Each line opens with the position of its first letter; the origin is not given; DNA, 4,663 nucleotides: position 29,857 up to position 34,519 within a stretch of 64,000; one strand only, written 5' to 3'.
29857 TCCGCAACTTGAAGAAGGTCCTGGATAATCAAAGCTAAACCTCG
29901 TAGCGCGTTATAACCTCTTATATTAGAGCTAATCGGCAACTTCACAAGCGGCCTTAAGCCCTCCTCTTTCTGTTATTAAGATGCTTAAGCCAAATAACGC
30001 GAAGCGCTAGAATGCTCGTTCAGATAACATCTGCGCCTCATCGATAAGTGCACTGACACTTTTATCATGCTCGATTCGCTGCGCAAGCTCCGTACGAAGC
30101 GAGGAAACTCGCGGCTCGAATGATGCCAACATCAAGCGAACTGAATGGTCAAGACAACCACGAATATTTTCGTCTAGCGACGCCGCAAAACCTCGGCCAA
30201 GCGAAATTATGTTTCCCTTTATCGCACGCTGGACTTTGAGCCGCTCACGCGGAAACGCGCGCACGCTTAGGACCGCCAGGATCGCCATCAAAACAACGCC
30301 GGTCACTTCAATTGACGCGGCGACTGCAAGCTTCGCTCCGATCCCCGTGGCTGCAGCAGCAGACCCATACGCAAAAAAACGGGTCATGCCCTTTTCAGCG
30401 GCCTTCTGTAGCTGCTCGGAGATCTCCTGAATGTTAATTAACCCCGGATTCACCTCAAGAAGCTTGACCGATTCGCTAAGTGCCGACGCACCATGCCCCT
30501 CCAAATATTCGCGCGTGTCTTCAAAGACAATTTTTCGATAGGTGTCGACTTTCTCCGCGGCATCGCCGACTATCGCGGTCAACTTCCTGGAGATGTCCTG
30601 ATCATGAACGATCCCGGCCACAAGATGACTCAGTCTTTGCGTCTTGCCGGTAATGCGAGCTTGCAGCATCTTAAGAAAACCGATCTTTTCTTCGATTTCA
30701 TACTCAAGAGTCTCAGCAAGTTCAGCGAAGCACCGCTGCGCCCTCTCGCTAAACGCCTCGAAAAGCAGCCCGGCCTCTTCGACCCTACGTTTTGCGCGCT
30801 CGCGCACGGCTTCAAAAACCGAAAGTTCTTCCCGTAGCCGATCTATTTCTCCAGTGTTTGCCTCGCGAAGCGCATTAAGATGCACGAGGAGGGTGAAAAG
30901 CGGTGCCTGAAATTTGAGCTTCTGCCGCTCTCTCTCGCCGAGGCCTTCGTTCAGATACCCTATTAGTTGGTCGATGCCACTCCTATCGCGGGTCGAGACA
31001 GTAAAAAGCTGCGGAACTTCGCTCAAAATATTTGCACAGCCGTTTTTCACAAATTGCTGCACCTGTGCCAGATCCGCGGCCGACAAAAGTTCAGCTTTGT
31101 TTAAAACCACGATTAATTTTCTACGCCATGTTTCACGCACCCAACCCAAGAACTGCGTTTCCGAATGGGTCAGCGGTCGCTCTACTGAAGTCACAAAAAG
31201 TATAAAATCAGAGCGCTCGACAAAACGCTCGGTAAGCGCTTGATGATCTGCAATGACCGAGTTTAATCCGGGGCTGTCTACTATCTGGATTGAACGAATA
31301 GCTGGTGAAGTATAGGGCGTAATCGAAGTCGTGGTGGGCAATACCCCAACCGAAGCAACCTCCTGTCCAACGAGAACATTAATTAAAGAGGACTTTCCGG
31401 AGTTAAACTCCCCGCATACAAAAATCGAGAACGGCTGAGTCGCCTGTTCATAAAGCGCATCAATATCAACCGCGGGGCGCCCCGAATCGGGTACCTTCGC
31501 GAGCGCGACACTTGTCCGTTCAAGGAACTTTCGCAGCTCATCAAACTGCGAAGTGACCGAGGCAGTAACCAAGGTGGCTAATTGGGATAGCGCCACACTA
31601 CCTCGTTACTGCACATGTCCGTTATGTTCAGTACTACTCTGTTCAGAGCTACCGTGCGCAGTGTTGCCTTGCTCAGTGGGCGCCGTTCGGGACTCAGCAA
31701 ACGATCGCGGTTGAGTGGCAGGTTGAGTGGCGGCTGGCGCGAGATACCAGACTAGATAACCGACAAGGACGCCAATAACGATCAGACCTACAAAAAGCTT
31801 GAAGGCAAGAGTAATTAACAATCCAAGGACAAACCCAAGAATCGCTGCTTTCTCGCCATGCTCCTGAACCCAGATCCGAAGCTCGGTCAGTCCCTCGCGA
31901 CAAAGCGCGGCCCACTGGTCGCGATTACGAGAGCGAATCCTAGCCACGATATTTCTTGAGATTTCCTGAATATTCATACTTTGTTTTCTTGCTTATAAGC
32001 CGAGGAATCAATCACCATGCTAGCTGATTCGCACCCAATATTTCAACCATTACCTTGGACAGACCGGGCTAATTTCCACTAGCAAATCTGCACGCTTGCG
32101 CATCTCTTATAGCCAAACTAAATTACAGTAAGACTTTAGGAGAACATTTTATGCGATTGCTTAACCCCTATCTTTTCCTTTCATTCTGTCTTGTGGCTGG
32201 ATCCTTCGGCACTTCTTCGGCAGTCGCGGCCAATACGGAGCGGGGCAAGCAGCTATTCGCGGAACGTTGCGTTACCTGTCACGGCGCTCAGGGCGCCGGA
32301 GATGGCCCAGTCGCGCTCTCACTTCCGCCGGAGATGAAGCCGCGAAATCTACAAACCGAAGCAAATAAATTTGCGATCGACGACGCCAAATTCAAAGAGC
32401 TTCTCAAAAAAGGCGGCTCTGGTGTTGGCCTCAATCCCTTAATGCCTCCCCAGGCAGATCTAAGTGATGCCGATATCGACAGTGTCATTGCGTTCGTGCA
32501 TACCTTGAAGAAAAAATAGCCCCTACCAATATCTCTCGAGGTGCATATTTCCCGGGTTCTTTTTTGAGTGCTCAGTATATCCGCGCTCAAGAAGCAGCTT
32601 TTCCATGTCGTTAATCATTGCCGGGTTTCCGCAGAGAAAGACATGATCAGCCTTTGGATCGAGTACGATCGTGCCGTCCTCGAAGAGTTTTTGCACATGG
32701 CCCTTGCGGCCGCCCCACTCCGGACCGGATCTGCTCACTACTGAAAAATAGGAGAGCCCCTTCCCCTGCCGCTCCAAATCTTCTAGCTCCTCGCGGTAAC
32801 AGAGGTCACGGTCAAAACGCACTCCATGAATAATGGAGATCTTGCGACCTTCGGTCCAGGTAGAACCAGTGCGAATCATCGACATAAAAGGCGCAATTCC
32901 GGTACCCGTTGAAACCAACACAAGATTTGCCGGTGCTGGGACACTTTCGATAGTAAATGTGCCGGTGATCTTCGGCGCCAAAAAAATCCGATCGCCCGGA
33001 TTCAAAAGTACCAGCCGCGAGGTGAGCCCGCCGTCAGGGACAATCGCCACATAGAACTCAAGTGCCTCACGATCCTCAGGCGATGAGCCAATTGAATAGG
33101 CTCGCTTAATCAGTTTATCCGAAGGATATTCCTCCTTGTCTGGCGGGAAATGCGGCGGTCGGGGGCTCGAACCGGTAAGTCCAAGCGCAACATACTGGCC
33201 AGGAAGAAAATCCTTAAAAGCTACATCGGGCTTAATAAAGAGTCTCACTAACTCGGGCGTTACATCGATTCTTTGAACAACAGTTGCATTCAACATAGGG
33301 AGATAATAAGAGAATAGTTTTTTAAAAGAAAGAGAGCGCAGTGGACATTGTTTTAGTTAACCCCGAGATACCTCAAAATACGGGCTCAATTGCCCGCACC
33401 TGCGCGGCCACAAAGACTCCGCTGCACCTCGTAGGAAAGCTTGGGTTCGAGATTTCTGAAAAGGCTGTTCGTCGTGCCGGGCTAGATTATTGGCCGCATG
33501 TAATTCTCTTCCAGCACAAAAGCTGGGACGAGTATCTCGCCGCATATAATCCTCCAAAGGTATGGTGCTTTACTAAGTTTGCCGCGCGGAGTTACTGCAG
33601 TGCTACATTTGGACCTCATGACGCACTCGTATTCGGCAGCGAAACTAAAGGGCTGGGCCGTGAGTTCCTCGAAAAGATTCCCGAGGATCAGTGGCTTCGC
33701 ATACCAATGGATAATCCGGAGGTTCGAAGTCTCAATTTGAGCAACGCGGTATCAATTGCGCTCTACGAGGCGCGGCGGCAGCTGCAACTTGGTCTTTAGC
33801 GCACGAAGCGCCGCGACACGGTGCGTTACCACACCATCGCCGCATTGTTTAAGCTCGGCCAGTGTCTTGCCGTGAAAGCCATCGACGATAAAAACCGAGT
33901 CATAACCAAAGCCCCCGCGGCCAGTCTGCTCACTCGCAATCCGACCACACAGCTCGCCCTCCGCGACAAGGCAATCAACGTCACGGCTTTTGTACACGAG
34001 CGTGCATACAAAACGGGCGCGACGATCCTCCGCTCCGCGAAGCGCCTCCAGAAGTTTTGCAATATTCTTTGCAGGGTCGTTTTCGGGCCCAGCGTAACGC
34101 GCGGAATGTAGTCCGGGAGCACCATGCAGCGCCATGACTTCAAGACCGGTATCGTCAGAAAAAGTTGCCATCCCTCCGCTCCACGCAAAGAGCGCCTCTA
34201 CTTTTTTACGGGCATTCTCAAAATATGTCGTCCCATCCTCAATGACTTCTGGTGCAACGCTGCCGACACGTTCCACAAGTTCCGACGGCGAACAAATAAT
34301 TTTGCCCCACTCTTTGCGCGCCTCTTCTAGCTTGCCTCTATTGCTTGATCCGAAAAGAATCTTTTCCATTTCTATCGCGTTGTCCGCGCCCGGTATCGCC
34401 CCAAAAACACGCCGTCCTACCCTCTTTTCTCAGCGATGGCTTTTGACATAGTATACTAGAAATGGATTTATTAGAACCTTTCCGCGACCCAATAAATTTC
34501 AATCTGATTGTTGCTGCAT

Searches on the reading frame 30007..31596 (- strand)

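Call 81: search_protein_families(library=pfam, proteins=[window:30007-31596:-], max_evalue=0.001)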
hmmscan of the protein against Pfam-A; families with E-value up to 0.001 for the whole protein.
window:30007-31596:- (529 aa): 8 families
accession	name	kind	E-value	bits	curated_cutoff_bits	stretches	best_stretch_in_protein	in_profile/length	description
PF00350.29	Dynamin_N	-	7.6e-21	75.3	27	2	99-167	99-167/168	Dynamin family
PF01926.29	MMR_HSR1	-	1.5e-14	54.5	21.9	1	58-167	2-113/113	50S ribosome-binding GTPase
PF05049.19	IIGP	-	8.7e-09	35.4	24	1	47-137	27-123/375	Interferon-inducible GTPase (IIGP)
PF04548.22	AIG1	-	6.1e-08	32.7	27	1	58-197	3-152/212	AIG1 family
PF03193.22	RsgA_GTPase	-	1.6e-06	28.5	30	0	42-114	94-171/174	RsgA GTPase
PF13401.12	AAA_22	-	5.8e-05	23.8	27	0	57-184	7-109/130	AAA domain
PF00009.33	GTP_EFTU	-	7.4e-05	22.9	26.5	0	99-214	67-181/188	Elongation factor Tu GTP binding domain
PF02421.24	FeoB_N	-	0.00016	21.6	27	1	57-139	2-87/156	Ferrous iron transport protein B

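Call 85: search_protein_families(library=padloc, proteins=[window:30007-31596:-], max_evalue=0.001)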
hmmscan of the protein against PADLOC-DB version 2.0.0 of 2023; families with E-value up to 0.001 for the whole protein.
window:30007-31596:- (529 aa): 4 families
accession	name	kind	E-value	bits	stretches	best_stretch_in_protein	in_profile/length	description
PDLC03839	LeoA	-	1.3e-19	68.7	1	20-169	22-174/559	-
PDLC03841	LeoBC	-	5.1e-17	60.2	1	18-169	49-190/601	-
PDLC03840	LeoA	-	0.00015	18.9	1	45-168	42-179/577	-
PDLC03618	REase_MTase_IIG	-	0.00043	15.6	1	260-358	424-523/1429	Type IIG restriction enzyme-methyltransferase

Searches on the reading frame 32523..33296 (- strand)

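Call 81: search_protein_families(library=pfam, proteins=[window:32523-33296:-], max_evalue=0.001)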
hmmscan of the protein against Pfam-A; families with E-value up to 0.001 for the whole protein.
window:32523-33296:- (257 aa): 2 families
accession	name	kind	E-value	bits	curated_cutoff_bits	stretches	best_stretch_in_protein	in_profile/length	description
PF00175.26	NAD_binding_1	-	8e-22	78.4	22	1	127-232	1-108/109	Oxidoreductase NAD-binding domain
PF00970.30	FAD_binding_6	-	0.00044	21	21.1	0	60-105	44-89/99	Oxidoreductase FAD-binding domain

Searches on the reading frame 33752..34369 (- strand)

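Call 81: search_protein_families(library=pfam, proteins=[window:33752-34369:-], max_evalue=0.001)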
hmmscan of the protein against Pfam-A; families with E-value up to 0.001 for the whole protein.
window:33752-34369:- (205 aa): 1 family
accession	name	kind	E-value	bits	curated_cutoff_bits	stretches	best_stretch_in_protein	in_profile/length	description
PF01725.21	Ham1p_like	-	1.4e-47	162.5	22.5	1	4-193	1-185/186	Ham1 family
